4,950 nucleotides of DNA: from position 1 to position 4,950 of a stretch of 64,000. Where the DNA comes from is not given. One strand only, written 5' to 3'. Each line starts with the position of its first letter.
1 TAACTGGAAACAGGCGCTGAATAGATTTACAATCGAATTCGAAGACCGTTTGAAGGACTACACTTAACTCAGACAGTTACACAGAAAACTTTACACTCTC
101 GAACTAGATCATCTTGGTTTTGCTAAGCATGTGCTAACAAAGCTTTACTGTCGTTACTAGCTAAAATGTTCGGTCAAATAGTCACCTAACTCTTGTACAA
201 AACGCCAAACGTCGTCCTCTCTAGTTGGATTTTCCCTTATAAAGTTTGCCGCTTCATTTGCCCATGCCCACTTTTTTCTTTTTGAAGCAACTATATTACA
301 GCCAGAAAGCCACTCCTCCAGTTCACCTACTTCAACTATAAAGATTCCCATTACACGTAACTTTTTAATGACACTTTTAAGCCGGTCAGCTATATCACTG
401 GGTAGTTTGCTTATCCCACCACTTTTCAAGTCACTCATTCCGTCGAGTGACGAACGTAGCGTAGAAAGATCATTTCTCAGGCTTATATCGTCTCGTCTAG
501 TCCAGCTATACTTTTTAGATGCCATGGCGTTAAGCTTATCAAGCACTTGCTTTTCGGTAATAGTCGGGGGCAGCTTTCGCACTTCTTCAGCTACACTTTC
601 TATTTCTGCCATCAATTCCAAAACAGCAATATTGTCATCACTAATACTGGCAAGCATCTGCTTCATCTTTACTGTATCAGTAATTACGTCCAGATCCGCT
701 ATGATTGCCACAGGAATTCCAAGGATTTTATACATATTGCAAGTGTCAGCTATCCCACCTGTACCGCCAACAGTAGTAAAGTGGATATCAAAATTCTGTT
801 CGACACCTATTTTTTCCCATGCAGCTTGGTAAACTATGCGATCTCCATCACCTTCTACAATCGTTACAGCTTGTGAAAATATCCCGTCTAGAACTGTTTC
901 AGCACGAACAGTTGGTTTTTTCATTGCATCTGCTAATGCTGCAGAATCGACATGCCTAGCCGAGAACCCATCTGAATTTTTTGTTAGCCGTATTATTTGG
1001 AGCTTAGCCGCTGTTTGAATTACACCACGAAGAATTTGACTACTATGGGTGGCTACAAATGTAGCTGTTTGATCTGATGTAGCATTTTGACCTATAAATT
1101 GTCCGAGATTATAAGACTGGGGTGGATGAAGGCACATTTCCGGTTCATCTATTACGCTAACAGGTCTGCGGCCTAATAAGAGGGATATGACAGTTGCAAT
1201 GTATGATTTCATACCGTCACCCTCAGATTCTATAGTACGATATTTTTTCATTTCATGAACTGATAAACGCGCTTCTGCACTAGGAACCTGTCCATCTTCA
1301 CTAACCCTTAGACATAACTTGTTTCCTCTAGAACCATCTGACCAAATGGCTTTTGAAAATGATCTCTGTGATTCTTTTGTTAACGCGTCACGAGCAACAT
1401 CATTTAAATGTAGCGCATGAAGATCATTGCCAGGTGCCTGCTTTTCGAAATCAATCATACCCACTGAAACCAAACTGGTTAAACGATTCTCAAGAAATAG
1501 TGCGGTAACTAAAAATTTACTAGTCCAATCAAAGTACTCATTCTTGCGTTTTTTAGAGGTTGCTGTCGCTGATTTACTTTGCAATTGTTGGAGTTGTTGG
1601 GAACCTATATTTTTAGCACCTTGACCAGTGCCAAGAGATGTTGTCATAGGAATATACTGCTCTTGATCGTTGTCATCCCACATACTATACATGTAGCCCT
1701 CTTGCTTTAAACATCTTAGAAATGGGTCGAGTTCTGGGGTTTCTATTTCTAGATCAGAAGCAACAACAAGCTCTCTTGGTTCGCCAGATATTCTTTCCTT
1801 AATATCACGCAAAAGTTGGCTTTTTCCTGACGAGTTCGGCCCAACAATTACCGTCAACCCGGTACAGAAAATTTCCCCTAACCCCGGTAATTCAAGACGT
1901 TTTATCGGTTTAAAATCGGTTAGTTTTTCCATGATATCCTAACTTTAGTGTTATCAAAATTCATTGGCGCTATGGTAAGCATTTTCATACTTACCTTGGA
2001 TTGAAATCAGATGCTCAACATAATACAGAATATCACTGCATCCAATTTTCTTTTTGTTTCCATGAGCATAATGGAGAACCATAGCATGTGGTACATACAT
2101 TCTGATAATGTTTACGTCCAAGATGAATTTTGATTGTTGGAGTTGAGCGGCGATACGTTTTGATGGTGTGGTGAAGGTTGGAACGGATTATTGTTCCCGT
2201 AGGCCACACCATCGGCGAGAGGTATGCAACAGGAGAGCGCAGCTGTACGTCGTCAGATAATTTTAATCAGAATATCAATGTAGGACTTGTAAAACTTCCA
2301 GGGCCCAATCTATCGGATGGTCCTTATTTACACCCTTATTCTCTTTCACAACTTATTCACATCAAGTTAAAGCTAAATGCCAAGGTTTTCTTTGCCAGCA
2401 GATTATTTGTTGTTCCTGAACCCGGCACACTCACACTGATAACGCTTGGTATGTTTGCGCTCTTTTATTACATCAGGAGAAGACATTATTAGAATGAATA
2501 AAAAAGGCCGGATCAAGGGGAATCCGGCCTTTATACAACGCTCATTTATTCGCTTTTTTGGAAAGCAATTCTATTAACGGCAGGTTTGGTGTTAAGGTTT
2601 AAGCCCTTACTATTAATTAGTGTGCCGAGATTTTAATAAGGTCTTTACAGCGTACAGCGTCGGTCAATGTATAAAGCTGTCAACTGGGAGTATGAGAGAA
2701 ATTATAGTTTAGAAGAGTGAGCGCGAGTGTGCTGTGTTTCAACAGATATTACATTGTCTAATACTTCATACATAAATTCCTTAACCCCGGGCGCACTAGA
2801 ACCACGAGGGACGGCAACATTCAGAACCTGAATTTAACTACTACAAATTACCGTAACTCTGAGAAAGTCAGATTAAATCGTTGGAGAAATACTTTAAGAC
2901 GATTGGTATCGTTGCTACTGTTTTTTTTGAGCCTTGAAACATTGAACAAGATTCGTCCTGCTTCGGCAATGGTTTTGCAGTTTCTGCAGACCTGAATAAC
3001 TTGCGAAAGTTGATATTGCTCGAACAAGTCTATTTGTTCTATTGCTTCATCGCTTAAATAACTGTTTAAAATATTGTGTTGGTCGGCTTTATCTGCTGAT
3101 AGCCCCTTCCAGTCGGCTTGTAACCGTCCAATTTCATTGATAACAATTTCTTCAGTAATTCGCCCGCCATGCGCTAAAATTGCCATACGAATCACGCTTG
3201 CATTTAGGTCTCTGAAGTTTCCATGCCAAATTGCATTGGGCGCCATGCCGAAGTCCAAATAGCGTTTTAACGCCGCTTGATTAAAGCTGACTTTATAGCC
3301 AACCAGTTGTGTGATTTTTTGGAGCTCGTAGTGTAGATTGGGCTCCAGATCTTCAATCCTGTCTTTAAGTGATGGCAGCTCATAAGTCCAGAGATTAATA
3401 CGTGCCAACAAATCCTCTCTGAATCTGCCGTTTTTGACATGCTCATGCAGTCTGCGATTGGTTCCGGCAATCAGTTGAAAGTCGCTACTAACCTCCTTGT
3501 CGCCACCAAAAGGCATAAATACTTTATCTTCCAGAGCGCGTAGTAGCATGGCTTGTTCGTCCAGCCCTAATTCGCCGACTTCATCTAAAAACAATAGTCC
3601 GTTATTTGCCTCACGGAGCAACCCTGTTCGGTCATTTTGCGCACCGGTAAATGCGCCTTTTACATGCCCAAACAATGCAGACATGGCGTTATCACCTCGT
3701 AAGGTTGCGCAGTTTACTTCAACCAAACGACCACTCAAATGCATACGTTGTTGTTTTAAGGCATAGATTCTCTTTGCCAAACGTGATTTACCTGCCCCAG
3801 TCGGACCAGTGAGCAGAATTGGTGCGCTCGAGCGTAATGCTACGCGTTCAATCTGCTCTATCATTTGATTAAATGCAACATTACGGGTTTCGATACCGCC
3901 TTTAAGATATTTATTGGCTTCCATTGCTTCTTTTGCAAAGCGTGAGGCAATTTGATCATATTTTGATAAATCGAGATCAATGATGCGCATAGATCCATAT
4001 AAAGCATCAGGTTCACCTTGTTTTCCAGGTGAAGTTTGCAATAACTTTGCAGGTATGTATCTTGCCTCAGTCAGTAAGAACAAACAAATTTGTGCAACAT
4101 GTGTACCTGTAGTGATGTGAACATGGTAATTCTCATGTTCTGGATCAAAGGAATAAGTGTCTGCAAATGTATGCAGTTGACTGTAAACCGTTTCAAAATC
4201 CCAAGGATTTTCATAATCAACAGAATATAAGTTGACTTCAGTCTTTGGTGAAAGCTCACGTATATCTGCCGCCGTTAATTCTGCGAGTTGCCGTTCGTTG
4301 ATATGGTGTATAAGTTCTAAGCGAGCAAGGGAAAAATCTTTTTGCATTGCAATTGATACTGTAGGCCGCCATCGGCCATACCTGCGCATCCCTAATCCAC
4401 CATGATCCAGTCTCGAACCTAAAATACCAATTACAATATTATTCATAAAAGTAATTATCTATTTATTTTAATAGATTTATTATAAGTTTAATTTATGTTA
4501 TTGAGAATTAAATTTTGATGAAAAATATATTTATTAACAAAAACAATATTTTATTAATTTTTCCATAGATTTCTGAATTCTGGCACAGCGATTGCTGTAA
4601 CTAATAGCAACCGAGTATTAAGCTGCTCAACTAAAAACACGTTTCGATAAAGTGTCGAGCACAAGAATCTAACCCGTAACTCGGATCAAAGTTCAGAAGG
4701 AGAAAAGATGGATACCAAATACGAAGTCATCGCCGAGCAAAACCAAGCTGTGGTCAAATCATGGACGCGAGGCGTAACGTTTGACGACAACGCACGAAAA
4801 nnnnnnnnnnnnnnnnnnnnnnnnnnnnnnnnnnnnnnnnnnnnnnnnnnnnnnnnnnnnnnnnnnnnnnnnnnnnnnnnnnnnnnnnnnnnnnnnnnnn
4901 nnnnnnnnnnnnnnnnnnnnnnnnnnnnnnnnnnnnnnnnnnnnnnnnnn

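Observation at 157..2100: Stand-alone OLD-family ATPase/TOPRIM nuclease with a small ORF just upstream, at the window edge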

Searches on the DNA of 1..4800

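Call 66: search_rna_families(source=window, start=1, end=4800, threshold=evalue, max_evalue=1)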
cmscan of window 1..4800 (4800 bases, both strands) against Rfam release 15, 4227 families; matches with E-value up to 1: 0.
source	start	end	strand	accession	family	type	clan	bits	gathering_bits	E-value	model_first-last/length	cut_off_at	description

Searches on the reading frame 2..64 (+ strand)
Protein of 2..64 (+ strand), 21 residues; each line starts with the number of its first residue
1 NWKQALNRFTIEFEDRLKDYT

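Call 42: search_protein_families(library=pfam, proteins=[window:2-64:+], max_evalue=10)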
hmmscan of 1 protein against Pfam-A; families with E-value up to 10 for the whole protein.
seq(21 aa): 0 families

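Call 43: search_dna_similar(query=window:2-64:+, collection=plasmids, mode=protein, max_evalue=10, max_rows=15)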
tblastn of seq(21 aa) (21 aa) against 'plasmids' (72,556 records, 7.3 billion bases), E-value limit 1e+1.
Records with a match: 1142; places in all: 1415; records where one place covers at least 80% of the query: 1133.
Best place of each record, by identity: 80-90% 2; 60-80% 751; <60% 389.
By first word of the organism name: Salmonella 216; Acinetobacter 185; Escherichia 178; Klebsiella 157; Yersinia 144; Xanthomonas 80; Aeromonas 42; Enterobacter 24; Pseudomonas 23; Streptomyces 16; and 29 more.
By predicted mobility (MOB-suite, as given by PLSDB): conjugative 594; mobilizable 304; non-mobilizable 244.
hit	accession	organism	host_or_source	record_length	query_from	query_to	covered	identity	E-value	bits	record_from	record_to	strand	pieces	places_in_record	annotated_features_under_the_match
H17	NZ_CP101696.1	Photobacterium toruni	Paralichthys olivaceus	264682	1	20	95%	80.0%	1e-3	39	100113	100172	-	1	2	IS256 family transposase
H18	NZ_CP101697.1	Photobacterium toruni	Paralichthys olivaceus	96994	1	20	95%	80.0%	1e-3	39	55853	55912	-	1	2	none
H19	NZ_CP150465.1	Photobacterium damselae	Lateolabrax maculatus,cell culture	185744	1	20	95%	75.0%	6e-3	37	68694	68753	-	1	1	IS256 family transposase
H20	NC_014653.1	Photobacterium damselae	diseased Psetta maxima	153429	1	20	95%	75.0%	6e-3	37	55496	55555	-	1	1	IS256 family transposase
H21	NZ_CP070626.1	Photobacterium damselae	Turbot fish farm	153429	1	20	95%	75.0%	6e-3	37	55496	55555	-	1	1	IS256 family transposase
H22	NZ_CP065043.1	Photobacterium damselae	Seriola lalandi,cell culture,caudal ...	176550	1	20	95%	75.0%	6e-3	37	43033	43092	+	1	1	IS256 family transposase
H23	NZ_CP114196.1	Vibrio parahaemolyticus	Penaeus vannamei,cell culture,Shrimp ...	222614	1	20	95%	75.0%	8e-3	37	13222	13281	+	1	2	IS256 family transposase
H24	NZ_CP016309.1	Vibrio scophthalmi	Paralichthys olivaceus,cell culture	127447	1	20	95%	75.0%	1e-2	36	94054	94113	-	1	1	IS256 family transposase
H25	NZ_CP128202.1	Vibrio furnissii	Homo sapiens,stool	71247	1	20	95%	75.0%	1e-2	36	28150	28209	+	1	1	none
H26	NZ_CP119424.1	Photobacterium sp. DA100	-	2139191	1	21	100%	66.7%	2e-2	35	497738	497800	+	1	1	none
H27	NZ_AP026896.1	Aeromonas caviae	Microbe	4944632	1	18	86%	77.8%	2e-1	32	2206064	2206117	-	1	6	none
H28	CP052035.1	Aeromonas salmonicida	Sablefish,Isolate Colony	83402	1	20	95%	70.0%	1e-1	34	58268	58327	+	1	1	none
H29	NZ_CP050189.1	Aeromonas salmonicida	Turbo,whole organism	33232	1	20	95%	70.0%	1e-1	34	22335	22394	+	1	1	none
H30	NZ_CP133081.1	Aeromonas veronii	Carassius auratus,tissue ...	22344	1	20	95%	70.0%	1e-1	34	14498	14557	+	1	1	IS256 family transposase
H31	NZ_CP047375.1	Aeromonas salmonicida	Sablefish,Isolate Colony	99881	1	20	95%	70.0%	1e-1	33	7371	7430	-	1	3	IS256-like element ISAs3 family transposase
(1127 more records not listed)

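Call 51: get_annotated_region(hit=H17, flank=400)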
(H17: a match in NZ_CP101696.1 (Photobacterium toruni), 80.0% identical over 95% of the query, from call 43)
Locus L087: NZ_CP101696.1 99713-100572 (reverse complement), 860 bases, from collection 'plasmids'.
description: Photobacterium toruni strain WD2103 plasmid unnamed1, complete sequence
organism: Photobacterium toruni (NCBI taxid 1935446)
taxonomy: Bacteria; Pseudomonadota; Gammaproteobacteria; Vibrionales; Vibrionaceae; Photobacterium; Photobacterium toruni
host: -; source: Paralichthys olivaceus; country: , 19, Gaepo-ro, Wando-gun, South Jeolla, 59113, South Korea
typing (MOB-suite, as given by PLSDB): non-mobilizable
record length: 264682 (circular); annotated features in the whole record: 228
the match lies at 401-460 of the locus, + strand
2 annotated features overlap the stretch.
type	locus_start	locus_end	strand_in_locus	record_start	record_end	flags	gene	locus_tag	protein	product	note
CDS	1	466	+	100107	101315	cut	-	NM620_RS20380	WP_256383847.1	IS256 family transposase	-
CDS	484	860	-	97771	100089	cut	-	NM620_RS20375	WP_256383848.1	DUF4238 domain-containing protein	-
